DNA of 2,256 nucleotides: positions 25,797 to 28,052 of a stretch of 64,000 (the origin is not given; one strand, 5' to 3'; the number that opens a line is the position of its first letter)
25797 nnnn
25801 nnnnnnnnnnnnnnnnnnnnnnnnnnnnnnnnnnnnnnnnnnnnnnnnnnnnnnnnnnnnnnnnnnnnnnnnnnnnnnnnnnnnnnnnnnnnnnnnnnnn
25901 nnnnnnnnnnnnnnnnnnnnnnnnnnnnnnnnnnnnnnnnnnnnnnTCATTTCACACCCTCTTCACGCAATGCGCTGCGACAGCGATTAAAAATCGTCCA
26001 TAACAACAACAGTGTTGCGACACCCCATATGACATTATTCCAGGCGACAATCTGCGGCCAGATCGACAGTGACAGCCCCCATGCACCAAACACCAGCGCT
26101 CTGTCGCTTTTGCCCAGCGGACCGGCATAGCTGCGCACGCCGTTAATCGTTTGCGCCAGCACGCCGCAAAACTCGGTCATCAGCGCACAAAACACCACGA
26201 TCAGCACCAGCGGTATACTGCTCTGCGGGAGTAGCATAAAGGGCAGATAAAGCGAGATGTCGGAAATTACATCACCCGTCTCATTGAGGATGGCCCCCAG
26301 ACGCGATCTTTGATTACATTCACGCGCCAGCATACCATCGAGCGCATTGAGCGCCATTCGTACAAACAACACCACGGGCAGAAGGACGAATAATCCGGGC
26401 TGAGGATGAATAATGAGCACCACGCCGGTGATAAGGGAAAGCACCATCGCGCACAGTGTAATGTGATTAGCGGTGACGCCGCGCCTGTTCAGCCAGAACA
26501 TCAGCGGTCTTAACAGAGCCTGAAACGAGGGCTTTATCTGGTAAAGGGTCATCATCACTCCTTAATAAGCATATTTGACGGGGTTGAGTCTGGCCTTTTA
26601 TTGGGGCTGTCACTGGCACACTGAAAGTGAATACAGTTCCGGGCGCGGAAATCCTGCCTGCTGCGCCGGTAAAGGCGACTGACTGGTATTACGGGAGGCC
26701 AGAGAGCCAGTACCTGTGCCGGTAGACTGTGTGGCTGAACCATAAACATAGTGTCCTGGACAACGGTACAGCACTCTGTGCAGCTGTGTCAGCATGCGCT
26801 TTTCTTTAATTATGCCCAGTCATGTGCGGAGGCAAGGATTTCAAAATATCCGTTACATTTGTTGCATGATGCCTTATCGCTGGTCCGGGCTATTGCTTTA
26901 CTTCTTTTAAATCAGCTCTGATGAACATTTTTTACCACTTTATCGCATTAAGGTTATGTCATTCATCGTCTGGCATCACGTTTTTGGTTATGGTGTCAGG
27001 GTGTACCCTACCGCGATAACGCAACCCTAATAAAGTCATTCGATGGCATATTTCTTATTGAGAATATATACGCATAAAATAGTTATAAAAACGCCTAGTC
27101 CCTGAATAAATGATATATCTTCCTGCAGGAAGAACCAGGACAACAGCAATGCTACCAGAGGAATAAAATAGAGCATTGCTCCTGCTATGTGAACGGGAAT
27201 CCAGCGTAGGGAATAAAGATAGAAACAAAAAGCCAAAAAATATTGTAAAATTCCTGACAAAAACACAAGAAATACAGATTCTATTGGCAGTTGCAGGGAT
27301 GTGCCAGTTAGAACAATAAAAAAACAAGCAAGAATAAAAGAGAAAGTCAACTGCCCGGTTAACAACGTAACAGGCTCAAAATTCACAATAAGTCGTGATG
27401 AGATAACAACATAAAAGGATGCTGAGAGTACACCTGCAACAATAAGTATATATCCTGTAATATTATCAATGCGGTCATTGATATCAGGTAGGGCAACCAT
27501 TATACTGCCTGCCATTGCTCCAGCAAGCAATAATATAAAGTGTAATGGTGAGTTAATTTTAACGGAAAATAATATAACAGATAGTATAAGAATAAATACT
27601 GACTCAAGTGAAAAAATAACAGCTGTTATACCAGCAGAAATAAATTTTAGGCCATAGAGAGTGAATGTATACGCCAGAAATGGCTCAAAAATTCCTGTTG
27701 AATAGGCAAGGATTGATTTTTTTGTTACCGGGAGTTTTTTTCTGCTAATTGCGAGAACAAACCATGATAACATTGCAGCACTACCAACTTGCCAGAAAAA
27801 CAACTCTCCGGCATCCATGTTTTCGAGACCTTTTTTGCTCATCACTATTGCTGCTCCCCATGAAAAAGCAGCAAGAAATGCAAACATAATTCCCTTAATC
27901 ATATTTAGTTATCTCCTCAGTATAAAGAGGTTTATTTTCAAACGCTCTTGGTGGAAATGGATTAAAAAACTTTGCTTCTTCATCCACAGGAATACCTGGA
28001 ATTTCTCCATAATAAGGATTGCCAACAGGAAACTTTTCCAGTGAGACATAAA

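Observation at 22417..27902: Plasmid-borne phospholipid-metabolism-like operon with adjacent EamA transporter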

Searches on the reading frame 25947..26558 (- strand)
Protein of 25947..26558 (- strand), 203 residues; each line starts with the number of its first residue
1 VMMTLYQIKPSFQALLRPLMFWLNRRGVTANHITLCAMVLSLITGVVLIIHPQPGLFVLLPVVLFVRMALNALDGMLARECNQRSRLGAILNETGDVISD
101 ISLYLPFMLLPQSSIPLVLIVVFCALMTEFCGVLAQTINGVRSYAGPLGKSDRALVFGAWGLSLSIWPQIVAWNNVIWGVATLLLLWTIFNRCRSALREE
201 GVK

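Call 5: search_protein_families(proteins=[window:25947-26558:-], library=ncbifam, max_evalue=0.01)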
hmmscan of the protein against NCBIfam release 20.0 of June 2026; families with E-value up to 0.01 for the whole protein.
window:25947-26558:- (203 aa): 9 families
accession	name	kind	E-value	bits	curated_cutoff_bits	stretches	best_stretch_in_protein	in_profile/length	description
NF040950.1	archin_ph_syn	equivalog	4.5e-19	69.1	180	1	6-196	2-187/191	archaetidylinositol phosphate synthase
NF045883.1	PIPSynth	equivalog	4.3e-13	49.4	170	1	9-127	4-123/197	phosphatidylinositol phosphate synthase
TIGR00560.1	pgsA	equivalog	4.1e-06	27.4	109.1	1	29-188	3-168/183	CDP-diacylglycerol--glycerol-3-phosphate 3-phosphatidyltransferase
TIGR00473.1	pssA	equivalog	8.5e-05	22.7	107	1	40-134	3-95/153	CDP-diacylglycerol--serine O-phosphatidyltransferase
NF052561.1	PIPSynBT1523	equivalog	0.00016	21.5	350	1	15-128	12-132/232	hypothetical protein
NF008090.0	PRK10832.1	equivalog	0.00086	19.4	304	0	59-97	33-72/182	CDP-diacylglycerol--glycerol-3-phosphate 3-phosphatidyltransferase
NF041135.1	IPPtranDIPPsyn_Thcocales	equivalog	0.0018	17.3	580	1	28-128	250-345/419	bifunctional L-myo-inositol-1-phosphate cytidylyltransferase/CDP-L-myo-inositol myo-inositolphosphotransferase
NF053678.1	ClpnSynClsA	equivalog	0.003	17.7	240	0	47-128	22-102/180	cardiolipin synthase ClsA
NF038087.1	arch_ser_synth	exception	0.0084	15.7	240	1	39-135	12-110/216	archaetidylserine synthase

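Call 33: search_solved_structures(query=window:25947-26558:-, max_evalue=0.01, show_alignments=3)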
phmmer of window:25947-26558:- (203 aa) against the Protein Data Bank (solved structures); distinct sequences matched with E-value up to 0.01: 7.
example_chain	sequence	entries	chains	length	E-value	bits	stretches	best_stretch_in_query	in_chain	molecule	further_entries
6h53_A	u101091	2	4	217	4.2e-08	36.4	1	9-176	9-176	CDP-diacylglycerol--inositol 3-phosphatidyltransferase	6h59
6h5a_A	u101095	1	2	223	4.6e-08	36.3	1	9-176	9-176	CDP-diacylglycerol--inositol 3-phosphatidyltransferase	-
6wm5_A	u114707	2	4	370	0.00026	24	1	10-176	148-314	AfCTD-Phosphatidylinositol-phosphate synthase (PIPS) fusion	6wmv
9uet_A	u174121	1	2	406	0.0013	21.7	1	9-105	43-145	Cholinephosphotransferase 1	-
8gyw_B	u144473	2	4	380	0.0014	21.6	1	13-112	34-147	Choline/ethanolaminephosphotransferase 1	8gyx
8ero_A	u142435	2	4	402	0.0016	21.5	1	28-107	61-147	Cholinephosphotransferase 1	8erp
4o6m_A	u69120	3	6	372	0.0026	20.7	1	26-128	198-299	AF2299, a CDP-alcohol phosphotransferase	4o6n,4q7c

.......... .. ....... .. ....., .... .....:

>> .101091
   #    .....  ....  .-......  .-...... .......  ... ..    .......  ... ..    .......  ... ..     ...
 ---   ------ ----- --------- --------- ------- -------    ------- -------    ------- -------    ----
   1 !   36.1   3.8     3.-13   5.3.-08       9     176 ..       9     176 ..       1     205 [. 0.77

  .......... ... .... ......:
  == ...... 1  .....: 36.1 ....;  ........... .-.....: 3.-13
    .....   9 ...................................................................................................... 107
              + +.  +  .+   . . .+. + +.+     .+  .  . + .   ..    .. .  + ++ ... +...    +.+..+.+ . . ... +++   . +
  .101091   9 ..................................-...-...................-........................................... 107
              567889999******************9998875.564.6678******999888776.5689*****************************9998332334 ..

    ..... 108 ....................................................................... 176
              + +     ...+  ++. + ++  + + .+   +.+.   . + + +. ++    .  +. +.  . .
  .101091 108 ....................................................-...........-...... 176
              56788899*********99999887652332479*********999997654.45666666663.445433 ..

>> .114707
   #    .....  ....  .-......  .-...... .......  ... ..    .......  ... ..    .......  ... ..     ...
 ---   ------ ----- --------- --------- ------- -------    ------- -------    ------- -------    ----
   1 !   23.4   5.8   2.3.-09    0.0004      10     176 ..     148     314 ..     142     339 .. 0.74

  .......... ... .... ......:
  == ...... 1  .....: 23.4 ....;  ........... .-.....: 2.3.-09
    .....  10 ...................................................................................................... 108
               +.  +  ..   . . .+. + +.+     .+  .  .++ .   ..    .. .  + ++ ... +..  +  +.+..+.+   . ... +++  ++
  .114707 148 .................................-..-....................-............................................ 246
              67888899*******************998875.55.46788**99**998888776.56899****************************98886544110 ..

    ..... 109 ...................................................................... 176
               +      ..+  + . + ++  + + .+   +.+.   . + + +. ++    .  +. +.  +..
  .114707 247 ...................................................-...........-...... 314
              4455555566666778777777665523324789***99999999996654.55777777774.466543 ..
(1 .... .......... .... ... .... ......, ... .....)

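Call 45: search_protein_representatives(protein=window:25947-26558:-)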
Query: 203 residues. Proteins with E-value up to 0.001 (for the whole library): 1857; up to 1e-10: 804; up to 1e-30: 186. The best 150 are listed.
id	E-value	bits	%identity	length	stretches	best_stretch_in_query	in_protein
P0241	1.4e-65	237.1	57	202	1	3-201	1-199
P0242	9.5e-57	208.3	75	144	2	132-201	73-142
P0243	1.3e-54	201.3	58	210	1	2-198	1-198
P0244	2.4e-51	190.7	53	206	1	2-199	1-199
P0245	2.8e-50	187.2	51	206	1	4-198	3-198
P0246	5.7e-50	186.2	48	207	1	2-195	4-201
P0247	7.3e-49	182.6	51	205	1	1-198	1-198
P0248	1.1e-48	182.0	53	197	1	2-199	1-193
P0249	6.7e-48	179.4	49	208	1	1-200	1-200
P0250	4.5e-47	176.7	46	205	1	2-199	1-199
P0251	4.8e-47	176.6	79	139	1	55-161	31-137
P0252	5.4e-47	176.5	55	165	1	38-198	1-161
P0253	1.1e-46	175.4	49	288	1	2-199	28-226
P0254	1.3e-46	175.2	59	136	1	68-200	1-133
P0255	2.1e-46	174.6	49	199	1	2-199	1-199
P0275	6.6e-43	163.1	38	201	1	2-199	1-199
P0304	2.8e-39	151.3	47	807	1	4-199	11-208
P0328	1.2e-37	146.0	46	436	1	6-196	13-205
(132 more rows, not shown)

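Call 47: find_encoding_contigs(protein=P0304, flank=6000, max_places=1)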
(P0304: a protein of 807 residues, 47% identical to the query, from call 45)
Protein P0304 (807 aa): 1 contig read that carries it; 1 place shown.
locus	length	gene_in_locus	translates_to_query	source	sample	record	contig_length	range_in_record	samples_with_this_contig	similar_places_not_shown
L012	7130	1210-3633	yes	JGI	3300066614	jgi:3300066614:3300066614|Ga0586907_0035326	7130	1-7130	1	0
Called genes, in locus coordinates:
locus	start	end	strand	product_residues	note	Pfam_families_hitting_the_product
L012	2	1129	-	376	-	?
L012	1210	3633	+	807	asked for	PF01066:CDP-OH_P_transf (faint), PF12146:Hydrolase_4, PF00561:Abhydrolase_1 (weak), PF12147:Methyltransf_20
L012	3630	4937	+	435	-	PF00782:DSPc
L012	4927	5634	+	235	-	PF01553:Acyltransferase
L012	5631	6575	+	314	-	PF01148:CTP_transf_1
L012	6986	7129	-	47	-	?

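Call 48: find_encoding_contigs(protein=P0275, flank=6000, max_places=1)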
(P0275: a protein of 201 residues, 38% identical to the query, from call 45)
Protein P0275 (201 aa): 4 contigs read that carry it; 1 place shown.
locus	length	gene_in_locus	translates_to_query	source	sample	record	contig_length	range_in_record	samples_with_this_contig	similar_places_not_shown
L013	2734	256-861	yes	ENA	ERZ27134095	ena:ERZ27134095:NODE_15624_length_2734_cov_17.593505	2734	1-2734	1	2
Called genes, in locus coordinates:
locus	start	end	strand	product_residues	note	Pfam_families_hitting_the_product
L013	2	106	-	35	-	?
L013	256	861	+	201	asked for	PF01066:CDP-OH_P_transf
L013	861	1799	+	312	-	PF01148:CTP_transf_1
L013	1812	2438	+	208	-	PF01553:Acyltransferase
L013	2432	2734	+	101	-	?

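Call 49: find_encoding_contigs(protein=P0328, flank=6000, max_places=1)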
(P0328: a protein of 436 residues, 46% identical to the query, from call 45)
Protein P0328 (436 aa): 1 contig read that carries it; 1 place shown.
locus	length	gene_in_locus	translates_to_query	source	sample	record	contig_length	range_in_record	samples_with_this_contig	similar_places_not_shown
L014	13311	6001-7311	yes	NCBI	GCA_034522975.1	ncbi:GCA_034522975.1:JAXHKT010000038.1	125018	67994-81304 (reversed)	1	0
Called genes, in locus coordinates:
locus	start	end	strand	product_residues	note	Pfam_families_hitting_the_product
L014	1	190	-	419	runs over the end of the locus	PF05958:tRNA_U5-meth_tr, PF05175:MTS (weak)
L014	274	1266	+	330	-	PF00579:tRNA-synt_1b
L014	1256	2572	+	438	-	PF05977:MFS_3, PF07690:MFS_1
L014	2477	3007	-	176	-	PF13671:AAA_33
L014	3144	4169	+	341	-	PF03706:LPG_synthase_TM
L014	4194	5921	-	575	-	PF13428:TPR_14 (faint), PF00486:Trans_reg_C, PF13432:TPR_16 (faint), PF00515:TPR_1 (faint), PF07719:TPR_2 (faint), PF13174:TPR_6 (faint), PF13424:TPR_12 (weak), PF14559:TPR_19 (weak), +2 more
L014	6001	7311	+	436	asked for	PF01066:CDP-OH_P_transf (weak), PF01553:Acyltransferase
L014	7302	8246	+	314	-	PF01148:CTP_transf_1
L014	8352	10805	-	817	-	PF02518:HATPase_c, PF00204:DNA_gyraseB, PF01751:Toprim, PF00986:DNA_gyraseB_C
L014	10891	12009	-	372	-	PF00712:DNA_pol3_beta, PF02767:DNA_pol3_beta_2, PF02768:DNA_pol3_beta_3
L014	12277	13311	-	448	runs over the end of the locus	PF11638:DnaA_N (weak), PF01695:IstB_IS21, PF00308:Bac_DnaA, PF00004:AAA (weak), PF08299:Bac_DnaA_C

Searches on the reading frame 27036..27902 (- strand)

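Call 5: search_protein_families(proteins=[window:27036-27902:-], library=ncbifam, max_evalue=0.01)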
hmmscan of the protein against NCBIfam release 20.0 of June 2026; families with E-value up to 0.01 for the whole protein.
window:27036-27902:- (288 aa): 3 families
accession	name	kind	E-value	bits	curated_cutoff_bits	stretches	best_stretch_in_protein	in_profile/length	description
TIGR00950.1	2A78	equivalog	1.4e-11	44.3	230.2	1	15-276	1-261/264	carboxylate/amino acid/amine transporter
NF008432.0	PRK11272.1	equivalog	0.00033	20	270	1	13-281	20-285/294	drug/metabolite exporter YedA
NF050091.1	ArAmAcExpYddG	equivalog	0.00059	19.4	300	0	180-281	35-135/285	aromatic amino acid exporter YddG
